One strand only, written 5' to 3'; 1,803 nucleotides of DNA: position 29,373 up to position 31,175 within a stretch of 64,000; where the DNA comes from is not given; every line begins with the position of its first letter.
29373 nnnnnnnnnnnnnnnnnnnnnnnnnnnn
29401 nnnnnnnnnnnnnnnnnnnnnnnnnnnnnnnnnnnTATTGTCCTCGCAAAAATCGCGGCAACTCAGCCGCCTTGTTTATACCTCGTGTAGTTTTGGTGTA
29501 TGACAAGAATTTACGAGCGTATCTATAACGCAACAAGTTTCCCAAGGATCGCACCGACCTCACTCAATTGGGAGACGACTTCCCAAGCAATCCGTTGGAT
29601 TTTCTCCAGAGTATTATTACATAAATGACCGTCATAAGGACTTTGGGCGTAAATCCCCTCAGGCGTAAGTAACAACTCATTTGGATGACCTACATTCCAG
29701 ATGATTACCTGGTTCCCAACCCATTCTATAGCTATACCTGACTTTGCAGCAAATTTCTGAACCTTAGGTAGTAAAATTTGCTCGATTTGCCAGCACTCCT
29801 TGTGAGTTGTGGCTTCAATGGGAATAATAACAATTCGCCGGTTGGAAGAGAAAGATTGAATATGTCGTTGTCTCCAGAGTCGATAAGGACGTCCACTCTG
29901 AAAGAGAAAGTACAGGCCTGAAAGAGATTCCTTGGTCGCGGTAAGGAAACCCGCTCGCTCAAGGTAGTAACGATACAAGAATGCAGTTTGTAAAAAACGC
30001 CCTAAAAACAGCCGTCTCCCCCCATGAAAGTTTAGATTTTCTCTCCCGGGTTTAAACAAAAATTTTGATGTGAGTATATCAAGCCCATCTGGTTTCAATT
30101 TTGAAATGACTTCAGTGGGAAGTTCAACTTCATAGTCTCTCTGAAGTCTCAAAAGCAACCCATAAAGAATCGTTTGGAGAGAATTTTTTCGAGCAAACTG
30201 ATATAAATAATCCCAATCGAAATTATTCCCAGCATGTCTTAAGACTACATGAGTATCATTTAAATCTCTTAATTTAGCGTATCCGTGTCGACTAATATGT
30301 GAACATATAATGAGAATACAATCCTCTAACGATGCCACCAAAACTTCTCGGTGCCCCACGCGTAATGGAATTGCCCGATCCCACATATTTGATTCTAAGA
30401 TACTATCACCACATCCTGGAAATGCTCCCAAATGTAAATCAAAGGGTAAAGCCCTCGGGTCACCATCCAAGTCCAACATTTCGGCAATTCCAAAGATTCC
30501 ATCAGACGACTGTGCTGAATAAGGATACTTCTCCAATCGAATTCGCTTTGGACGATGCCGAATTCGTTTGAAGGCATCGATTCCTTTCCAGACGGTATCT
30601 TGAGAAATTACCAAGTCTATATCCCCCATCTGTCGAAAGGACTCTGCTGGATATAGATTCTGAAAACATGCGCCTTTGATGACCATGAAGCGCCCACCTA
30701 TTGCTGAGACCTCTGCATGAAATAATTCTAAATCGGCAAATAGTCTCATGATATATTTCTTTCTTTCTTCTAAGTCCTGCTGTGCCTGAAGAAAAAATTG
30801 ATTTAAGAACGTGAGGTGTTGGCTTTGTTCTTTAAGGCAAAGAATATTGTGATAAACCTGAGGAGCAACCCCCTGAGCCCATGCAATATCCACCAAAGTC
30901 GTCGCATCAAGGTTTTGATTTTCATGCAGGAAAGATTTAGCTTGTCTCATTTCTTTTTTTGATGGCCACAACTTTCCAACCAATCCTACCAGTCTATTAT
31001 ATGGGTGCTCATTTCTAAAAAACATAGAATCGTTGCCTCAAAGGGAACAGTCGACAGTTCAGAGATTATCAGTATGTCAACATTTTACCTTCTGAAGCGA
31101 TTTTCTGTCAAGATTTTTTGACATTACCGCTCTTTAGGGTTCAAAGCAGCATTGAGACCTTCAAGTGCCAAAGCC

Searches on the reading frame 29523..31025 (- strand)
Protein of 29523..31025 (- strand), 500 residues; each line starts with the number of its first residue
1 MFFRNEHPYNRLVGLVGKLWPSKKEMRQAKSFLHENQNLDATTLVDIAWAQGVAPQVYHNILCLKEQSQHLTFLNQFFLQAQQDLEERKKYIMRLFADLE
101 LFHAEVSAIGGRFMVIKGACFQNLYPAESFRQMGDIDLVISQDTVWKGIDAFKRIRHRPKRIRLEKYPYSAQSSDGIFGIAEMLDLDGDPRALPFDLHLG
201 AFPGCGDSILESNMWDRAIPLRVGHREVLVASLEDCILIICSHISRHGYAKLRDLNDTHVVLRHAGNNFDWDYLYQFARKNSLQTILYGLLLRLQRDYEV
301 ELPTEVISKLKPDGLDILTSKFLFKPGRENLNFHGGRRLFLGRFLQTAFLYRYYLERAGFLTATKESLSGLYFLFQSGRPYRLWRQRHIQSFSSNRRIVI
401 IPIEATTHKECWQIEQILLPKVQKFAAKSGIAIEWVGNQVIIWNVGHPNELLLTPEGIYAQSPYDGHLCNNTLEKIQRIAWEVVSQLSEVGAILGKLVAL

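Call 83: search_protein_families(library=pfam, proteins=[window:29523-31025:-], max_evalue=0.00001)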
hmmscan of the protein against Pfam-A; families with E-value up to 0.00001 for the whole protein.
window:29523-31025:- (500 aa): 1 family
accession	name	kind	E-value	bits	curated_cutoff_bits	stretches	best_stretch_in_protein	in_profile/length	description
PF14907.12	NTP_transf_5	-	5.1e-26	92.2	31.2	1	39-292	3-242/249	Uncharacterised nucleotidyltransferase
